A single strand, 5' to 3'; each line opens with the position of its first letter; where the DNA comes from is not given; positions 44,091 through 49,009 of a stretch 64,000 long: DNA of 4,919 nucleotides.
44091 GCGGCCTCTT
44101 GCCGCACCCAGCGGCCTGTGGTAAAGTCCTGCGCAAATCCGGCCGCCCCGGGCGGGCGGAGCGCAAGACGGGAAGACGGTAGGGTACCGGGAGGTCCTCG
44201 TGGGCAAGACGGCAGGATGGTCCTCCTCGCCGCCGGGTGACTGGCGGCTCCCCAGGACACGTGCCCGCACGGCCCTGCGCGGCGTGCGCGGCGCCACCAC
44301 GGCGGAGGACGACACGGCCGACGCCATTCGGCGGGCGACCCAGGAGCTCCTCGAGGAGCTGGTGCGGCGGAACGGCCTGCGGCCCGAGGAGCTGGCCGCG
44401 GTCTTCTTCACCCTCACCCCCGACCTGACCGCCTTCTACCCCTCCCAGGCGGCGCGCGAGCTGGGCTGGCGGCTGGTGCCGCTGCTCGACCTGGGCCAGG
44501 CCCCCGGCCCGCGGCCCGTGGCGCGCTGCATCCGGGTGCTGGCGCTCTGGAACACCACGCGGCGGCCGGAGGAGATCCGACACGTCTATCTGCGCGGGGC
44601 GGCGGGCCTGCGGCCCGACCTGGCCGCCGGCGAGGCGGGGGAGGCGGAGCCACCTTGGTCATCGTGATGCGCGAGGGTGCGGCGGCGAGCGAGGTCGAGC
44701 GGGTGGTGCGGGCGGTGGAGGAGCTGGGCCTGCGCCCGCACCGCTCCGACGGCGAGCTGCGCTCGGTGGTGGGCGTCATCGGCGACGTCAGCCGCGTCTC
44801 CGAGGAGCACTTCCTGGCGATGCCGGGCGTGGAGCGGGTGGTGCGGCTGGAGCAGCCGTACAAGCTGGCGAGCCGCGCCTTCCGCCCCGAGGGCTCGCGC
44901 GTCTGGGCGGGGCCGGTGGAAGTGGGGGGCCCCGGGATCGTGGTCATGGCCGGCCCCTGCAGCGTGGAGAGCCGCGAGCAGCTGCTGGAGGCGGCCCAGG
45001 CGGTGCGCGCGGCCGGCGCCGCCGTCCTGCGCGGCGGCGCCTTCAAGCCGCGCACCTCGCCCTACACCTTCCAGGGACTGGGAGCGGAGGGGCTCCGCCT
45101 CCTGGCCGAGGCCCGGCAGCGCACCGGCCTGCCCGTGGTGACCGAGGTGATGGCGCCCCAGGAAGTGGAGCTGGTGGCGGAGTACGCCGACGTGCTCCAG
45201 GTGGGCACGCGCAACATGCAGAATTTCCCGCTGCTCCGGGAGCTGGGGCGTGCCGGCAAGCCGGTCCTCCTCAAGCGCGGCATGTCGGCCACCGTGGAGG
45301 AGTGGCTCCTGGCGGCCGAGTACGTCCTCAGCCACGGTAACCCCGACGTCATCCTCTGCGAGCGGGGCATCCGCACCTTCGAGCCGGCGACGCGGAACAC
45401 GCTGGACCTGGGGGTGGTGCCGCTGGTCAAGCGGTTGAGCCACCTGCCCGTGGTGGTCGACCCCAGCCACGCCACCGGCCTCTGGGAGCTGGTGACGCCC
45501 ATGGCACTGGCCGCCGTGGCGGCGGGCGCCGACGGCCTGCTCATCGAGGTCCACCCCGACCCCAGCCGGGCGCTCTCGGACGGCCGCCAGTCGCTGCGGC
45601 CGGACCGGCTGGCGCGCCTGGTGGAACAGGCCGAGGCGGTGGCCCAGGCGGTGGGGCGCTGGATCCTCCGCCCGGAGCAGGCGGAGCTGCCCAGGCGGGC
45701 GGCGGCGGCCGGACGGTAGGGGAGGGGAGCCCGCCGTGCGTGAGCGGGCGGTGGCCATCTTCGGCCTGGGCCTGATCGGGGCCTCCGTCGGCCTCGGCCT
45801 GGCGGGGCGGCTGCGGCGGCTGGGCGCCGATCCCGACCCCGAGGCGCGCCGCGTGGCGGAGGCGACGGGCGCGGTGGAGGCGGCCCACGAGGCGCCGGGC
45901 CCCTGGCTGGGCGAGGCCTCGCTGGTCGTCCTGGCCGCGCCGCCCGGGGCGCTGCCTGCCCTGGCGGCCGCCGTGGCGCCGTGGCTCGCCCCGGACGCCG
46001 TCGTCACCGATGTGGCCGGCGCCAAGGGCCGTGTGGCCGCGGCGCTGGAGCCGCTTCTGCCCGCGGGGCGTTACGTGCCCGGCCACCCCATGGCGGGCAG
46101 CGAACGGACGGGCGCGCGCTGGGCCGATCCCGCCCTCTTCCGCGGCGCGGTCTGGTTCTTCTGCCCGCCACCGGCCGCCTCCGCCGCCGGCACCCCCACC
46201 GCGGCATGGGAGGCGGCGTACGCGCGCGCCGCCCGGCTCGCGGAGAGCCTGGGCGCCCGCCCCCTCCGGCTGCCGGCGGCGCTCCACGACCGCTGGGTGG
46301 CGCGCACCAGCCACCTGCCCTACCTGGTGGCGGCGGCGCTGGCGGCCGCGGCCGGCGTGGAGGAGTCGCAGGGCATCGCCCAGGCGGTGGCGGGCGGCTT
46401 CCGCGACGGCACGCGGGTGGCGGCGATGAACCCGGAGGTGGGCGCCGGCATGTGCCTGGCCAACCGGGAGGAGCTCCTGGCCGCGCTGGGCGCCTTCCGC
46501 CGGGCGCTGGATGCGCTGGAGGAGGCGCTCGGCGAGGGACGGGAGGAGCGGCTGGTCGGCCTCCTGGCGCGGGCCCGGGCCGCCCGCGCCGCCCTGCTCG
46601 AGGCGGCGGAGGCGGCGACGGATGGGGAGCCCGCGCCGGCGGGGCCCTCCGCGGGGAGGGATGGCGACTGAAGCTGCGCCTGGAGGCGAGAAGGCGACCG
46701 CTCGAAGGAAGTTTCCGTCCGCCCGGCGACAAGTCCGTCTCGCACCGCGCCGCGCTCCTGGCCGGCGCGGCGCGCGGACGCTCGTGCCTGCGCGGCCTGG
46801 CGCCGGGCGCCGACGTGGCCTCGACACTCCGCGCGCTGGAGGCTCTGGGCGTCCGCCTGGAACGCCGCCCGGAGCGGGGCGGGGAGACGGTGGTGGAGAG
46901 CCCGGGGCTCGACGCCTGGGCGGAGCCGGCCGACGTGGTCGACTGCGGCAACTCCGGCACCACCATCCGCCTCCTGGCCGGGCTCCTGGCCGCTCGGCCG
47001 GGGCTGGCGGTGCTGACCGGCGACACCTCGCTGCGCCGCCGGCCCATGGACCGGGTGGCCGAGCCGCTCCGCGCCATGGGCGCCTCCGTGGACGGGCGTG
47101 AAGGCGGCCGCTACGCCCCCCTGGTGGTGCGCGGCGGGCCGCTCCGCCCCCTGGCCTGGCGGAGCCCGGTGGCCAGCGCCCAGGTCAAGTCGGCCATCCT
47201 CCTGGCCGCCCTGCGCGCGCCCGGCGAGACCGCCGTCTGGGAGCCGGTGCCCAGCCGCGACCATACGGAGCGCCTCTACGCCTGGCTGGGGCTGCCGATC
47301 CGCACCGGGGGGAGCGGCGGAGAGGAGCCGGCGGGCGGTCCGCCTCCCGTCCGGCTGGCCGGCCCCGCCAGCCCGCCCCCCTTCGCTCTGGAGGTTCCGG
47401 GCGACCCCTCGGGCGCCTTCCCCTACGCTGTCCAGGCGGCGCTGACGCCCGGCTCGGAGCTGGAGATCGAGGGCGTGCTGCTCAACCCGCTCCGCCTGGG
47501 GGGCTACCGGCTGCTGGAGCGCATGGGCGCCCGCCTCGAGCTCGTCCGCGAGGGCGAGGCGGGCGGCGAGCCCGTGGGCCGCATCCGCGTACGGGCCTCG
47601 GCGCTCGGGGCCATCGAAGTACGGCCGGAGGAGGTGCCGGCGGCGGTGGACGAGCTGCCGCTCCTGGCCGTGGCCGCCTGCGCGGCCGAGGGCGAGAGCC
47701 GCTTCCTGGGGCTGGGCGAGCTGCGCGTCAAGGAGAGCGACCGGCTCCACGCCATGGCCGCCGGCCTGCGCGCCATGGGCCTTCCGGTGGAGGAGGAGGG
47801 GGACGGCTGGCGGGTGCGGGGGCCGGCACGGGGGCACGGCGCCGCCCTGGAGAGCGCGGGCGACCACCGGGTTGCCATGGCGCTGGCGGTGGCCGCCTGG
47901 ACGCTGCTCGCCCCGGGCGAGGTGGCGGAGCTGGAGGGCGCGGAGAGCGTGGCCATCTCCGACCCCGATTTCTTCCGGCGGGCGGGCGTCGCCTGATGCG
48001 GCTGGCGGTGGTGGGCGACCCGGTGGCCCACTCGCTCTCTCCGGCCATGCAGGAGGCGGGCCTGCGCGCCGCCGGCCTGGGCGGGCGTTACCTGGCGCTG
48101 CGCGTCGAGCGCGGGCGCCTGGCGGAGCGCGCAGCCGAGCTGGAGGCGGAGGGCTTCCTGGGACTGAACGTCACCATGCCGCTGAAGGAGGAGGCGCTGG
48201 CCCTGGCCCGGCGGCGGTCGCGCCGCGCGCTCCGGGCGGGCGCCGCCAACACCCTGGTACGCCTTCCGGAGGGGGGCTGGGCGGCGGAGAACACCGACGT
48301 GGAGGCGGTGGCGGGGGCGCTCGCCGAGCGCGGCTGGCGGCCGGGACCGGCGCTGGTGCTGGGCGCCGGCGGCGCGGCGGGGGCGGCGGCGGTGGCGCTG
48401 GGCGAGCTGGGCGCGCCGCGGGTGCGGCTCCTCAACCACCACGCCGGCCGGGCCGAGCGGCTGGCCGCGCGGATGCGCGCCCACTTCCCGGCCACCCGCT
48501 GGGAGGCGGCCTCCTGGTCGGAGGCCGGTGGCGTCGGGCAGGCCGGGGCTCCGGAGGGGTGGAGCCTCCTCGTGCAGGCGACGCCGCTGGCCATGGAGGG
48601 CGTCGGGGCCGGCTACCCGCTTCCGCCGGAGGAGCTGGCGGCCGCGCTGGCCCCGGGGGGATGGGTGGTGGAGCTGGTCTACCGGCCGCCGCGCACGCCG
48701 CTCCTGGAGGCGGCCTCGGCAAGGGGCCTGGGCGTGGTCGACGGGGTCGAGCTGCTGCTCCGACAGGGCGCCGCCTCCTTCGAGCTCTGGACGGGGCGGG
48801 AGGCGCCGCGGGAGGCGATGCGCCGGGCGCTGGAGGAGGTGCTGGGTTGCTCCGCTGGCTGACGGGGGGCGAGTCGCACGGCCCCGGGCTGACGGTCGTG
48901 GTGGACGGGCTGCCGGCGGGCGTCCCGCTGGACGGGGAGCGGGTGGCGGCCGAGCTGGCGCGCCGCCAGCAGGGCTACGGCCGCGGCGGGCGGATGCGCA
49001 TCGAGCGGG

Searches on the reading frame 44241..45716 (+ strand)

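Call 11: search_protein_families(library=pfam, proteins=[window:44241-45716:+], max_evalue=0.001)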
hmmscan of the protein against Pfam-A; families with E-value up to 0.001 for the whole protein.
window:44241-45716:+ (492 aa): 3 families
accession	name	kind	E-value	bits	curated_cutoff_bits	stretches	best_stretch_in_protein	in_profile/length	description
PF00793.26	DAHP_synth_1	-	5.4e-78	262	25.5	1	232-466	17-263/270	DAHP synthetase I family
PF18152.6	DAHP_snth_FXD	-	9.9e-20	70.6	27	1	140-203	2-65/67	DAHP synthase ferredoxin-like domain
PF03102.20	NeuB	-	1.5e-11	44.7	22.1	1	281-473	54-238/241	NeuB family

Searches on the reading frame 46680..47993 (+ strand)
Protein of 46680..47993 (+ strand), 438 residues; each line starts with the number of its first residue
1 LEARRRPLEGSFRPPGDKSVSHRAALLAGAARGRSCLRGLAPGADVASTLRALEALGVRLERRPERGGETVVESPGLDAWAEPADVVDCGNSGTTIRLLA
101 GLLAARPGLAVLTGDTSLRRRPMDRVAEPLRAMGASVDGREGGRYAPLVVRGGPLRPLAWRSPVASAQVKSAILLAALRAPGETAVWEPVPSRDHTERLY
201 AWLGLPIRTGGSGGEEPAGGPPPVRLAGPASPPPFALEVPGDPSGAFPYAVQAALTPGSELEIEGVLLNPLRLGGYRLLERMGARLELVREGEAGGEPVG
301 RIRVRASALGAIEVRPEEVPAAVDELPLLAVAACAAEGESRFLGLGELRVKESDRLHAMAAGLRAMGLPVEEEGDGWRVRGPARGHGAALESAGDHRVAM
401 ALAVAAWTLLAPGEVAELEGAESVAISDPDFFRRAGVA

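Call 58: search_protein_families(library=pfam, proteins=[window:46680-47993:+], max_evalue=0.001)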
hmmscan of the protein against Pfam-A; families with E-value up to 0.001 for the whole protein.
window:46680-47993:+ (438 aa): 1 family
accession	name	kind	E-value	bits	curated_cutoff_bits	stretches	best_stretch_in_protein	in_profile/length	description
PF00275.25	EPSP_synthase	-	3.9e-91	306.3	22.8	1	6-432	5-414/417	EPSP synthase (3-phosphoshikimate 1-carboxyvinyltransferase)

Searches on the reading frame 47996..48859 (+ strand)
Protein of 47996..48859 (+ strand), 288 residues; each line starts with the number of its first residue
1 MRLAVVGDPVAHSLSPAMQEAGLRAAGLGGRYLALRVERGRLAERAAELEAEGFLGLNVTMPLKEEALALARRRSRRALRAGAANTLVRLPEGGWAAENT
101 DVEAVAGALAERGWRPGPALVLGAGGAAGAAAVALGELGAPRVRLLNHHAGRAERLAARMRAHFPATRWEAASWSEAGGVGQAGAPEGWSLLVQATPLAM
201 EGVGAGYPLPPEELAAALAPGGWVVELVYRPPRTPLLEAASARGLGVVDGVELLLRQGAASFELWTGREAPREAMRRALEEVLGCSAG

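Call 58: search_protein_families(library=pfam, proteins=[window:47996-48859:+], max_evalue=0.001)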
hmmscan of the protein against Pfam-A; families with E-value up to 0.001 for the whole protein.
window:47996-48859:+ (288 aa): 2 families
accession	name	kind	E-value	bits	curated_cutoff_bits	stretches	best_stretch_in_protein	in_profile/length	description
PF08501.16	Shikimate_dh_N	-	1.2e-21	77.2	27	1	5-87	1-83/83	Shikimate dehydrogenase substrate binding domain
PF18317.6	SDH_C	-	4.2e-14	52.4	25.8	1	250-280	1-31/31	Shikimate 5'-dehydrogenase C-terminal domain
